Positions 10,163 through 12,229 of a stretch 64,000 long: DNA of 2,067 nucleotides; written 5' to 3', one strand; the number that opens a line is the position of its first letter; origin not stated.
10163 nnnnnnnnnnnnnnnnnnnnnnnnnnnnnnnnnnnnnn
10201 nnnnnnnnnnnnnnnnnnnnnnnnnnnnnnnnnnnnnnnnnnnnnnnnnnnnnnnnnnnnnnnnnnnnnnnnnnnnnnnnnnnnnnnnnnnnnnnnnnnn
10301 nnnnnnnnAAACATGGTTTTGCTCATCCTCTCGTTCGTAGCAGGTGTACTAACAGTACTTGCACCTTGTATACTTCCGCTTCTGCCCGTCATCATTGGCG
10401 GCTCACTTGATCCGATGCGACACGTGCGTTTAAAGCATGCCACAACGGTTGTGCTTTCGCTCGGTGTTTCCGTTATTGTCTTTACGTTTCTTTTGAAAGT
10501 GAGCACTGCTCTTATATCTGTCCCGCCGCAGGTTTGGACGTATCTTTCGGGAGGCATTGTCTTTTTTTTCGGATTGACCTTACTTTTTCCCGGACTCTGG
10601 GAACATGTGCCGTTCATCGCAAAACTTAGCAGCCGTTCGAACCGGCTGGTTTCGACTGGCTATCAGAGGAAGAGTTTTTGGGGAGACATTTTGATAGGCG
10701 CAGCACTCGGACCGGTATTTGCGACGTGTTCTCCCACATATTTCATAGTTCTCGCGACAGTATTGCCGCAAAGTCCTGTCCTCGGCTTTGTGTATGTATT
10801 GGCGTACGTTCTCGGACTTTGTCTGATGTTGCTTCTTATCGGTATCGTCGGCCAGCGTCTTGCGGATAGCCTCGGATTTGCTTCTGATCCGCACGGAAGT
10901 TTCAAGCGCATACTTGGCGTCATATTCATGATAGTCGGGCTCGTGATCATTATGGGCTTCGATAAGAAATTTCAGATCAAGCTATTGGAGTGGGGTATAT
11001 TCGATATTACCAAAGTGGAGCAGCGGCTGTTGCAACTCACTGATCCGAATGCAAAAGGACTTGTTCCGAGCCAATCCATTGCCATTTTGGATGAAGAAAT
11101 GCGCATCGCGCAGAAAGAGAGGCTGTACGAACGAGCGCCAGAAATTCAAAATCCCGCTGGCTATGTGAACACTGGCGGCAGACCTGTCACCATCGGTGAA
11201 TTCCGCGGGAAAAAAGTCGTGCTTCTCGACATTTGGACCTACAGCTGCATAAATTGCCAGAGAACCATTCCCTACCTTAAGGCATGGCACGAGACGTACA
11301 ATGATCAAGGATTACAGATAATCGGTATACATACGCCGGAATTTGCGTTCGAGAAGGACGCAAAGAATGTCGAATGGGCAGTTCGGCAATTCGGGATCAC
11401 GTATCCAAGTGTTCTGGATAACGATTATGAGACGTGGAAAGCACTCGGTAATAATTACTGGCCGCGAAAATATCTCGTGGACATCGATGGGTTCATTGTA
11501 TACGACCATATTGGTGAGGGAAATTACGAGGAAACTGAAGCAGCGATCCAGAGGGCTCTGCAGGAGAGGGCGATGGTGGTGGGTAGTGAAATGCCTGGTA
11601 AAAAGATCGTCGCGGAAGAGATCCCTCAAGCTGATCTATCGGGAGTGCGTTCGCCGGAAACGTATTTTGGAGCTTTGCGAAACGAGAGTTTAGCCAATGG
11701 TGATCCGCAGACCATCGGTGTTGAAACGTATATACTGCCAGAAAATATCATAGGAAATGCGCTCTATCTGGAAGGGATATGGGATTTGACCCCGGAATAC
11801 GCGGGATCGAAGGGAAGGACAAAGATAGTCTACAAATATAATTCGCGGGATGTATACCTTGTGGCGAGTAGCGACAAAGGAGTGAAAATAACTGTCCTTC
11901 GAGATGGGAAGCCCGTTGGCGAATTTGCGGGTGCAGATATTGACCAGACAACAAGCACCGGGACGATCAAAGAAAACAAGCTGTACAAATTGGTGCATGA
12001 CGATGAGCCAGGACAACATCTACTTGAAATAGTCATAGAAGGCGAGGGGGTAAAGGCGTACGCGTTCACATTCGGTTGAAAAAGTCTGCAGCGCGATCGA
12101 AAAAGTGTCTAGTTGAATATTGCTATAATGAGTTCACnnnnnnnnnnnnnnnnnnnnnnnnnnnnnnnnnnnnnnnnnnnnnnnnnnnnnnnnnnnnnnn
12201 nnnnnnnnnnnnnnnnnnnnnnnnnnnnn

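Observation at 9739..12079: Met-rich thioredoxin + DipZ-like CcdA-thioredoxin fusion: a candidate copper-stress envelope redox pair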

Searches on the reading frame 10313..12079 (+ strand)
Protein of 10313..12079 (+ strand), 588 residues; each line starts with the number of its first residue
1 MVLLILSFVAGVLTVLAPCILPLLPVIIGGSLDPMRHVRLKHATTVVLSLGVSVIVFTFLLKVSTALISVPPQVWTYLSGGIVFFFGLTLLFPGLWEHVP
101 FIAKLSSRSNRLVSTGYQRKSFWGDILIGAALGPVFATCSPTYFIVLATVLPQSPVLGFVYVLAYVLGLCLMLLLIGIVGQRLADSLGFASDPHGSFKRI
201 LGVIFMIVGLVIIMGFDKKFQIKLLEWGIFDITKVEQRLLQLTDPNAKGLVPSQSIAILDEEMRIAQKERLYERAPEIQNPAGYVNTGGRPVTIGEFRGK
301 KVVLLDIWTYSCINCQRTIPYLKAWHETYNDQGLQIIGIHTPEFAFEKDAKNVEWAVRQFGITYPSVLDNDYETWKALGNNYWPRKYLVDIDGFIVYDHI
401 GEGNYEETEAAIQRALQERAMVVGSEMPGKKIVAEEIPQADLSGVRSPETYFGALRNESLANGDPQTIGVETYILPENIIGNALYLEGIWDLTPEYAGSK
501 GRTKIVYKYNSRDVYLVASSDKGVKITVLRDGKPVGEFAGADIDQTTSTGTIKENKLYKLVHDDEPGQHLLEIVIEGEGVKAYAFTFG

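Call 3: search_protein_families(library=pfam, proteins=[window:10313-12079:+], max_evalue=0.01)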
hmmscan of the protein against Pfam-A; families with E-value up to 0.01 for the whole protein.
window:10313-12079:+ (588 aa): 6 families
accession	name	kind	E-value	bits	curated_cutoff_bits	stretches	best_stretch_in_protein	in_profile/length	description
PF17991.7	Thioredoxin_10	-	2.3e-31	109.7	27.1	1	447-588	1-142/142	Thioredoxin like C-terminal domain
PF08534.16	Redoxin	-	1.6e-13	51.1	26.6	1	275-410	6-142/148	Redoxin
PF00578.27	AhpC-TSA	-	4.1e-11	43.3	26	1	273-397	3-123/124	AhpC/TSA family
PF13905.12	Thioredoxin_8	-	2.3e-07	31.5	27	1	301-394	2-93/94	Thioredoxin-like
PF13386.12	DsbD_2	-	7.6e-07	29.6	24.9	1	50-210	49-198/199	Cytochrome C biogenesis protein transmembrane region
PF02683.22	DsbD_TM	-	0.00011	22.1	27.1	1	3-213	4-215/219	Cytochrome C biogenesis protein transmembrane domain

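Call 4: search_protein_families(library=ncbifam, proteins=[window:10313-12079:+], max_evalue=0.01)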
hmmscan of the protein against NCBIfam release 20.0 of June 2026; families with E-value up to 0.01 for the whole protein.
window:10313-12079:+ (588 aa): 10 families
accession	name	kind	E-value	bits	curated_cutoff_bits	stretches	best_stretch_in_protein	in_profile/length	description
NF002854.0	PRK03147.1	subfamily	2e-14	53.9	170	1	286-409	49-166/176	thiol-disulfide oxidoreductase ResA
NF041202.1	StoA_CxxC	exception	1.3e-06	28.3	210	1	298-401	51-150/163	endospore biogenesis thiol-disulfide oxidoreductase StoA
NF041054.1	WAxxUGC_long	equivalog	2e-06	27.3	300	1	275-398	84-197/354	ResA-like WAxxUGC motif-containing protein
TIGR00385.1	dsbE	subfamily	3.6e-06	26.7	123.15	1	295-412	58-167/173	DsbE family thiol:disulfide interchange protein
NF047696.1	ThlDiSintTplARhiz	equivalog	6.2e-06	26.1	230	1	284-344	82-141/219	thiol:disulfide interchange protein TlpA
NF011941.0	PRK15412.1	equivalog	9.9e-06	25.2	359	1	300-413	68-173/185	thiol:disulfide interchange protein DsbE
NF010625.0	PRK14018.1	equivalog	0.00052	18.6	522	1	299-413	55-170/521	bifunctional peptide-methionine (S)-S-oxide reductase MsrA/peptide-methionine (R)-S-oxide reductase MsrB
NF045694.1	seleno_TsoB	exception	0.0018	16.4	805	1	4-184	185-363/572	rhodanese/DsbD fusion-like selenoprotein TsoB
NF047697.1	ThioredTrxAClost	equivalog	0.0047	17.1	140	0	300-332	17-49/105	thioredoxin TrxA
NF033782.1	lipoprot_Omp28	subfamily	0.0081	15.4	150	0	289-352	26-90/264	Omp28 family outer membrane lipoprotein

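Call 8: find_homologous_proteins(query=window:10313-12076:+)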
Query window:10313-12076:+ (588 aa): 6707 proteins with E <= 0.001 among 8000 candidates; the best 120 are listed.
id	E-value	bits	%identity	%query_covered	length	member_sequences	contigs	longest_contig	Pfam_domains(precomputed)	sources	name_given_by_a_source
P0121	0.0e+0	1336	100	100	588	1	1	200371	PF17991.8,PF08534.17,PF13905.13,PF00578.28,PF13386.13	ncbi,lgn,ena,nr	ncbi:MAG: hypothetical protein G01um10148_546 [Parcubacteria group bacterium Gr01-1014_8]|nr:MAG: hy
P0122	0.0e+0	1053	78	100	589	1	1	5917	PF17991.8,PF08534.17,PF13905.13,PF00578.28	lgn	-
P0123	0.0e+0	1047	76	100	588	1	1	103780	PF17991.8,PF08534.17,PF02683.23,PF13905.13,PF00578.28,PF13386.13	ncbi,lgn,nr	ncbi:redoxin family protein [Candidatus Kaiserbacteria bacterium]|nr:redoxin family protein [Candida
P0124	0.0e+0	1046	77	100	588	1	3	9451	PF17991.8,PF08534.17,PF02683.23,PF13905.13,PF00578.28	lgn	-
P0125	1.5e-273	927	67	100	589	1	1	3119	PF17991.8,PF08534.17,PF02683.23,PF13905.13,PF00578.28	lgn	-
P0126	5.1e-269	912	67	100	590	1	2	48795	PF17991.8,PF08534.17,PF02683.23,PF13905.13,PF00578.28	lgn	-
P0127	9.1e-268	908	67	100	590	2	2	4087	PF17991.8,PF08534.17,PF02683.23,PF00578.28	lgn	-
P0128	1.8e-265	900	67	100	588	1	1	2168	PF17991.8,PF08534.17,PF02683.23,PF00578.28,PF13386.13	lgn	-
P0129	2.0e-264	897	66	100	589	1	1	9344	PF17991.8,PF08534.17,PF02683.23,PF00578.28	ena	-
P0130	3.3e-263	893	66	100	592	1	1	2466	PF17991.8,PF08534.17,PF02683.23,PF13905.13,PF00578.28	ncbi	-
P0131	5.7e-263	892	65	100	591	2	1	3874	PF17991.8,PF08534.17,PF02683.23,PF13905.13,PF00578.28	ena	-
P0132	1.5e-261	887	66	100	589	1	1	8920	PF17991.8,PF08534.17,PF02683.23,PF00578.28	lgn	-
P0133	1.5e-260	884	64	100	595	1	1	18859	PF17991.8,PF08534.17,PF02683.23,PF00578.28,PF13386.13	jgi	jgi:cytochrome c biogenesis protein CcdA/thiol-disulfide isomerase/thioredoxin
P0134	2.7e-260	883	65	100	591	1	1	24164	PF17991.8,PF08534.17,PF02683.23,PF13905.13,PF00578.28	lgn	-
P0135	6.6e-260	882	65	100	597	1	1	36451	PF17991.8,PF08534.17,PF13905.13,PF00578.28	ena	-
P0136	1.6e-257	874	65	100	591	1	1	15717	PF17991.8,PF08534.17,PF02683.23,PF13905.13,PF00578.28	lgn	-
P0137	9.3e-256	868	66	100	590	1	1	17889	PF17991.8,PF08534.17,PF02683.23,PF00578.28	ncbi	-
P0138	2.2e-239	814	61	100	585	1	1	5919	PF17991.8,PF08534.17,PF02683.23,PF13905.13,PF00578.28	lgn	-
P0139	1.9e-236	804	63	93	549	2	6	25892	PF17991.8,PF08534.17,PF13905.13,PF00578.28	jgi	jgi:cytochrome c biogenesis protein CcdA/thiol-disulfide isomerase/thioredoxin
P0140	1.5e-223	762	58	100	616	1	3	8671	PF17991.8,PF08534.17,PF02683.23,PF13905.13,PF00578.28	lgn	-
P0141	1.7e-221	755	59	100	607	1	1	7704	PF17991.8,PF08534.17,PF02683.23,PF13905.13,PF00578.28,PF13386.13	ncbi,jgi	jgi:cytochrome c biogenesis protein CcdA/thiol-disulfide isomerase/thioredoxin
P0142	3.8e-220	750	57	100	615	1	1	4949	PF17991.8,PF08534.17,PF02683.23,PF13905.13,PF00578.28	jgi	jgi:cytochrome c biogenesis protein CcdA/thiol-disulfide isomerase/thioredoxin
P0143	2.8e-214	731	56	100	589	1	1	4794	PF17991.8,PF08534.17,PF02683.23,PF13905.13,PF00578.28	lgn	-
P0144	6.0e-213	727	56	100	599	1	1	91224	PF17991.8,PF08534.17,PF02683.23,PF13905.13,PF00578.28,PF13386.13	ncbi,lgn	-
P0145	1.3e-211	722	57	100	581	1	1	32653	PF17991.8,PF08534.17,PF02683.23,PF13905.13,PF00578.28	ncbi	-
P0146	1.9e-211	722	55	100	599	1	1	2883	PF17991.8,PF08534.17,PF13905.13,PF00578.28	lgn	-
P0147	6.2e-210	717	53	100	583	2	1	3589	PF17991.8,PF08534.17,PF13905.13,PF00578.28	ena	-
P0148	2.4e-209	715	55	100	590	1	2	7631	PF17991.8,PF08534.17,PF13905.13,PF00578.28,PF13386.13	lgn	-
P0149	6.5e-209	713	53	100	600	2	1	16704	PF17991.8,PF08534.17,PF02683.23,PF13905.13,PF00578.28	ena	-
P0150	1.4e-208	712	55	100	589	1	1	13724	PF17991.8,PF08534.17,PF13905.13,PF00578.28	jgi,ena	-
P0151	2.3e-208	712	54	100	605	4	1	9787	PF17991.8,PF08534.17,PF13905.13,PF00578.28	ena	-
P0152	2.8e-208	711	54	100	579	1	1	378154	PF17991.8,PF08534.17,PF13905.13,PF00578.28,PF13386.13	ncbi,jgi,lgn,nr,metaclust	ncbi:MAG: DipZ protein [Parcubacteria bacterium C7867-008]|nr:MAG: DipZ protein [Parcubacteria bacte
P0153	3.5e-208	711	53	100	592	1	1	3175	PF17991.8,PF08534.17,PF02683.23,PF13905.13,PF00578.28,PF13386.13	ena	-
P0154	1.6e-207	709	54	100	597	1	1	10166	PF17991.8,PF08534.17,PF02683.23,PF13905.13,PF00578.28,PF13386.13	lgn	-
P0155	1.7e-207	709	53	100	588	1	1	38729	PF17991.8,PF08534.17,PF13905.13,PF00578.28,PF13386.13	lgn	-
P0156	1.8e-207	709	55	100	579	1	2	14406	PF17991.8,PF08534.17,PF13905.13,PF00578.28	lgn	-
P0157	2.4e-207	708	53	100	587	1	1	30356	PF17991.8,PF08534.17,PF13905.13,PF00578.28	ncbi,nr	ncbi:MAG: hypothetical protein JWO84_694 [Parcubacteria group bacterium]|nr:hypothetical protein [Pa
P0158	5.1e-207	707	54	100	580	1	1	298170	PF17991.8,PF08534.17,PF13905.13,PF00578.28,PF13386.13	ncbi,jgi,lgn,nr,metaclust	ncbi:MAG: hypothetical protein AB202_00965 [Parcubacteria bacterium C7867-007]|nr:MAG: hypothetical 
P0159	6.1e-207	707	54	100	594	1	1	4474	PF17991.8,PF08534.17,PF02683.23,PF13905.13,PF00578.28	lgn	-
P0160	1.5e-206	706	53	98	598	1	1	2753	PF17991.8,PF08534.17,PF13905.13,PF00578.28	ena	-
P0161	3.5e-206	704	52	100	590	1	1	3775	PF17991.8,PF08534.17,PF13905.13,PF00578.28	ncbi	-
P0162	4.8e-206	704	53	100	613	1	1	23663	PF17991.8,PF08534.17,PF02683.23,PF13905.13,PF00578.28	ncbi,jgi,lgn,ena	jgi:cytochrome c biogenesis protein CcdA/thiol-disulfide isomerase/thioredoxin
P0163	7.0e-206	703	54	100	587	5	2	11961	PF17991.8,PF08534.17,PF02683.23,PF13905.13,PF00578.28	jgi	-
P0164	1.1e-205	703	55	100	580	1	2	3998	PF17991.8,PF08534.17,PF13905.13,PF00578.28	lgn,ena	-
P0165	1.2e-205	703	53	100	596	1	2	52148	PF17991.8,PF08534.17,PF02683.23,PF13905.13,PF00578.28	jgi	jgi:cytochrome c biogenesis protein CcdA/thiol-disulfide isomerase/thioredoxin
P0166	1.2e-205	703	54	100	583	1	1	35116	PF17991.8,PF08534.17,PF02683.23,PF13905.13,PF00578.28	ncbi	-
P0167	3.5e-205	701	53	100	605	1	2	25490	PF17991.8,PF08534.17,PF13905.13,PF00578.28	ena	-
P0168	4.6e-205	701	54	100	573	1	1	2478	PF17991.8,PF08534.17,PF02683.23,PF13905.13,PF00578.28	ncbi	-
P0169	7.5e-205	700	52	100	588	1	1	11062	PF17991.8,PF08534.17,PF13905.13,PF00578.28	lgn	-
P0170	8.5e-205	700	53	100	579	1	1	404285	PF17991.8,PF08534.17,PF13905.13,PF00578.28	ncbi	-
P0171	9.0e-205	700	54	100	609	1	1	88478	PF17991.8,PF08534.17,PF13905.13,PF00578.28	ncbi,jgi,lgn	jgi:cytochrome c biogenesis protein CcdA/thiol-disulfide isomerase/thioredoxin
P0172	9.7e-205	700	54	100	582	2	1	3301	PF17991.8,PF08534.17,PF13905.13,PF00578.28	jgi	jgi:cytochrome c biogenesis protein CcdA/thiol-disulfide isomerase/thioredoxin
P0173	3.1e-204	698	52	100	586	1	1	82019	PF17991.8,PF08534.17,PF13905.13,PF00578.28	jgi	jgi:cytochrome c biogenesis protein CcdA/thiol-disulfide isomerase/thioredoxin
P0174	5.2e-204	697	53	100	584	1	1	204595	PF17991.8,PF08534.17,PF13905.13,PF00578.28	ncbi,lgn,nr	ncbi:MAG: cytochrome c biogenesis protein DipZ [bacterium]|nr:cytochrome c biogenesis protein DipZ [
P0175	1.0e-203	696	53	100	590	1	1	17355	PF17991.8,PF08534.17,PF02683.23,PF13905.13,PF00578.28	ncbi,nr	ncbi:cytochrome c biogenesis protein/redoxin [Patescibacteria group bacterium]|nr:cytochrome c bioge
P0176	1.6e-203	696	53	100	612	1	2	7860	PF17991.8,PF08534.17,PF13905.13,PF00578.28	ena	-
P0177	1.8e-203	695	56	100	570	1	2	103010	PF17991.8,PF08534.17,PF02683.23,PF13905.13,PF00578.28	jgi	jgi:cytochrome c biogenesis protein CcdA/thiol-disulfide isomerase/thioredoxin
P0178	4.6e-203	694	53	100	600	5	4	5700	PF17991.8,PF08534.17,PF02683.23,PF13905.13,PF00578.28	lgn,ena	-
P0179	5.5e-203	694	54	100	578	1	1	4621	PF17991.8,PF08534.17,PF00578.28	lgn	-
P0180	8.3e-203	693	53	100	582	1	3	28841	PF17991.8,PF08534.17,PF13905.13,PF00578.28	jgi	jgi:cytochrome c biogenesis protein CcdA/thiol-disulfide isomerase/thioredoxin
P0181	1.0e-202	693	54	100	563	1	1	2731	PF17991.8,PF08534.17,PF02683.23,PF13905.13,PF00578.28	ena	-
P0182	1.1e-202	693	53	100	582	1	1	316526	PF17991.8,PF08534.17,PF13905.13,PF00578.28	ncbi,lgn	ncbi:cytochrome c biogenesis protein DipZ [soil metagenome]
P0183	1.3e-202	693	54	100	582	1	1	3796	PF17991.8,PF08534.17,PF13905.13,PF00578.28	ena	-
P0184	1.3e-202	693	53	100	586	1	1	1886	PF17991.8,PF08534.17,PF13905.13,PF00578.28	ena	-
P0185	1.4e-202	692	53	100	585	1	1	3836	PF17991.8,PF08534.17,PF02683.23,PF13905.13,PF00578.28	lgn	-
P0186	1.7e-202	692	53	100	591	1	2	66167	PF17991.8,PF08534.17,PF13905.13,PF00578.28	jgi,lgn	jgi:cytochrome c biogenesis protein CcdA/thiol-disulfide isomerase/thioredoxin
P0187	1.9e-202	692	53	100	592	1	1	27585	PF17991.8,PF08534.17,PF13905.13,PF00578.28,PF13386.13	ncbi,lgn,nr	ncbi:MAG: hypothetical protein JWM46_54 [Candidatus Kaiserbacteria bacterium]|nr:hypothetical protei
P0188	2.6e-202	692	54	100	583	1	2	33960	PF17991.8,PF08534.17,PF13905.13,PF00578.28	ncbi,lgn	-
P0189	2.7e-202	692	53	100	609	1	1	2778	PF17991.8,PF08534.17,PF02683.23,PF13905.13,PF00578.28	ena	-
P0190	4.1e-202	691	51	100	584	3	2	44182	PF17991.8,PF08534.17,PF13905.13,PF00578.28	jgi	jgi:cytochrome c biogenesis protein CcdA/thiol-disulfide isomerase/thioredoxin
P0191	5.3e-202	691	53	100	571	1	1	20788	PF17991.8,PF08534.17,PF02683.23,PF13905.13,PF00578.28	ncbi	-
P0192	5.3e-202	691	53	100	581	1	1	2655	PF17991.8,PF08534.17,PF02683.23,PF13905.13,PF00578.28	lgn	-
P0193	7.8e-202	690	53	100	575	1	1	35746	PF17991.8,PF08534.17,PF02683.23,PF13905.13,PF00578.28,PF13386.13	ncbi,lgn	-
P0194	1.0e-201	690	53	100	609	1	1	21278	PF17991.8,PF08534.17,PF13905.13,PF00578.28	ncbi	-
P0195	1.2e-201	689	53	100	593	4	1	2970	PF17991.8,PF08534.17,PF13905.13,PF00578.28,PF13386.13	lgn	-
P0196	1.5e-201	689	53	100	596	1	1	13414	PF17991.8,PF08534.17,PF13905.13,PF00578.28,PF13386.13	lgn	-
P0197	1.7e-201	689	55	100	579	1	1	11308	PF17991.8,PF08534.17,PF02683.23,PF13905.13,PF00578.28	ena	-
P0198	2.0e-201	689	54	100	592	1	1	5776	PF17991.8,PF08534.17,PF02683.23,PF13905.13,PF00578.28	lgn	-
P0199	2.3e-201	688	55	100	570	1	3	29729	PF17991.8,PF08534.17,PF02683.23,PF13905.13,PF00578.28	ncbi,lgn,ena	-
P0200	3.0e-201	688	54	100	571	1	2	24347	PF17991.8,PF08534.17,PF02683.23,PF13905.13,PF00578.28,PF13386.13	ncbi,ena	-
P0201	3.3e-201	688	54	100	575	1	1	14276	PF17991.8,PF08534.17,PF13905.13,PF00578.28,PF13386.13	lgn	-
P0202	3.4e-201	688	54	100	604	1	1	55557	PF17991.8,PF08534.17,PF02683.23,PF13905.13,PF00578.28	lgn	-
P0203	3.6e-201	688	52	100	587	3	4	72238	PF17991.8,PF08534.17,PF02683.23,PF13905.13,PF00578.28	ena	-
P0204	4.3e-201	688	53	100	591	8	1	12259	PF17991.8,PF08534.17,PF13905.13,PF00578.28,PF13386.13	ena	-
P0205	4.8e-201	687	53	100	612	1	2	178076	PF17991.8,PF08534.17,PF02683.23,PF13905.13,PF00578.28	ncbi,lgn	-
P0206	4.9e-201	687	53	100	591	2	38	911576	PF17991.8,PF08534.17,PF13905.13,PF00578.28,PF13386.13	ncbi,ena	-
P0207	5.3e-201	687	55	100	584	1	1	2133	PF17991.8,PF08534.17,PF02683.23,PF13905.13,PF00578.28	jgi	jgi:cytochrome c biogenesis protein CcdA/thiol-disulfide isomerase/thioredoxin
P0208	5.6e-201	687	53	100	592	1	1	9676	PF17991.8,PF08534.17,PF13905.13,PF00578.28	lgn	-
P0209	5.6e-201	687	53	100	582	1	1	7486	PF17991.8,PF08534.17,PF13905.13,PF00578.28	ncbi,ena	-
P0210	7.7e-201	687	54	100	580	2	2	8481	PF17991.8,PF08534.17,PF13905.13,PF00578.28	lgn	-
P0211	8.3e-201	687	54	100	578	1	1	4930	PF17991.8,PF08534.17,PF02683.23,PF13905.13,PF00578.28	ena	-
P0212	8.8e-201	687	54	100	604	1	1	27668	PF17991.8,PF08534.17,PF02683.23,PF13905.13,PF00578.28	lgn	-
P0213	8.9e-201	686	54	100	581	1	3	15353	PF17991.8,PF08534.17,PF13905.13,PF00578.28,PF13386.13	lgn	-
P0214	9.6e-201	686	54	100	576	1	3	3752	PF17991.8,PF08534.17,PF02683.23,PF00255.26,PF13905.13,PF00578.28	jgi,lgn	jgi:cytochrome c biogenesis protein CcdA/thiol-disulfide isomerase/thioredoxin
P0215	1.1e-200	686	52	100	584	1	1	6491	PF17991.8,PF08534.17,PF13905.13,PF00578.28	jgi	jgi:cytochrome c biogenesis protein CcdA/thiol-disulfide isomerase/thioredoxin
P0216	1.2e-200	686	54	100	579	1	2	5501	PF17991.8,PF08534.17,PF02683.23,PF13905.13,PF00578.28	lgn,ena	-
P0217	1.3e-200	686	54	100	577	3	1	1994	PF17991.8,PF08534.17,PF13905.13,PF00578.28,PF13386.13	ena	-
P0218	1.4e-200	686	53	100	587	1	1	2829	PF17991.8,PF08534.17,PF13905.13,PF00578.28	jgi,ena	-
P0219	1.4e-200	686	52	100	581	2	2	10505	PF17991.8,PF08534.17,PF13905.13,PF00578.28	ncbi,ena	-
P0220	1.8e-200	685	54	100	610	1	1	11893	PF17991.8,PF08534.17,PF02683.23,PF13905.13,PF00578.28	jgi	jgi:cytochrome c biogenesis protein CcdA/thiol-disulfide isomerase/thioredoxin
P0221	1.9e-200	685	52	100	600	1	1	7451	PF17991.8,PF08534.17,PF13905.13,PF00578.28,PF13386.13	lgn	-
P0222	2.1e-200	685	53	100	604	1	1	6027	PF17991.8,PF08534.17,PF02683.23,PF13905.13,PF00578.28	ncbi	-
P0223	2.1e-200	685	54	100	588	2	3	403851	PF17991.8,PF08534.17,PF02683.23,PF13905.13,PF00578.28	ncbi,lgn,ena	-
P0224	3.2e-200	685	53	100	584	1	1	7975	PF17991.8,PF08534.17,PF13905.13,PF00578.28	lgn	-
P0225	3.4e-200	685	52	100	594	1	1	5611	PF17991.8,PF08534.17,PF13905.13,PF00578.28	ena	-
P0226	3.5e-200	685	54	100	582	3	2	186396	PF17991.8,PF08534.17,PF02683.23,PF13905.13,PF00578.28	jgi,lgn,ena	-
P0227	4.4e-200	684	53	100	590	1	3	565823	PF17991.8,PF08534.17,PF13905.13,PF00578.28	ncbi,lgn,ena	ncbi:MAG: cytochrome c biogenesis protein DipZ [Patescibacteria group bacterium]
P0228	5.4e-200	684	53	100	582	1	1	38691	PF17991.8,PF08534.17,PF02683.23,PF13905.13,PF00578.28,PF13386.13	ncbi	-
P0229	5.5e-200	684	53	100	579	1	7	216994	PF17991.8,PF08534.17,PF02683.23,PF13905.13,PF00578.28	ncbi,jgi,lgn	jgi:cytochrome c biogenesis protein CcdA/thiol-disulfide isomerase/thioredoxin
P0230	7.1e-200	684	54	100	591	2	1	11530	PF17991.8,PF08534.17,PF02683.23,PF13905.13,PF00578.28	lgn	-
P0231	7.6e-200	683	51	100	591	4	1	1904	PF17991.8,PF08534.17,PF13905.13,PF00578.28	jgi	jgi:cytochrome c biogenesis protein CcdA/thiol-disulfide isomerase/thioredoxin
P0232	8.1e-200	683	52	100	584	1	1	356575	PF17991.8,PF08534.17,PF02683.23,PF13905.13,PF00578.28,PF13386.13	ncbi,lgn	-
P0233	9.1e-200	683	52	100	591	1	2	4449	PF17991.8,PF08534.17,PF13905.13,PF00578.28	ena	-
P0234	9.6e-200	683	54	100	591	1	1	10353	PF17991.8,PF08534.17,PF02683.23,PF13905.13,PF00578.28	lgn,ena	-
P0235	1.1e-199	683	52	100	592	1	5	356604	PF17991.8,PF08534.17,PF13905.13,PF00578.28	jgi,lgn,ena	-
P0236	1.7e-199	682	54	100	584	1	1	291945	PF17991.8,PF08534.17,PF02683.23,PF13905.13,PF00578.28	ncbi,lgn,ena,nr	ncbi:MAG: cytochrome C bioproteinis protein transmembrane region [Parcubacteria group bacterium Gree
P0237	1.8e-199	682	52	100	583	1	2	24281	PF17991.8,PF08534.17,PF13905.13,PF00578.28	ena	-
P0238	1.8e-199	682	54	100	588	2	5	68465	PF17991.8,PF08534.17,PF13905.13,PF00578.28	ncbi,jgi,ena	ncbi:MAG TPA: redoxin family protein [Candidatus Paceibacterota bacterium]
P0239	1.9e-199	682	51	100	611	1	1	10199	PF17991.8,PF08534.17,PF02683.23,PF00255.26,PF13905.13,PF00578.28,PF13386.13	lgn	-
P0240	1.9e-199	682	53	100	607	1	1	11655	PF17991.8,PF08534.17,PF02683.23,PF13905.13,PF00578.28,PF13386.13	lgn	-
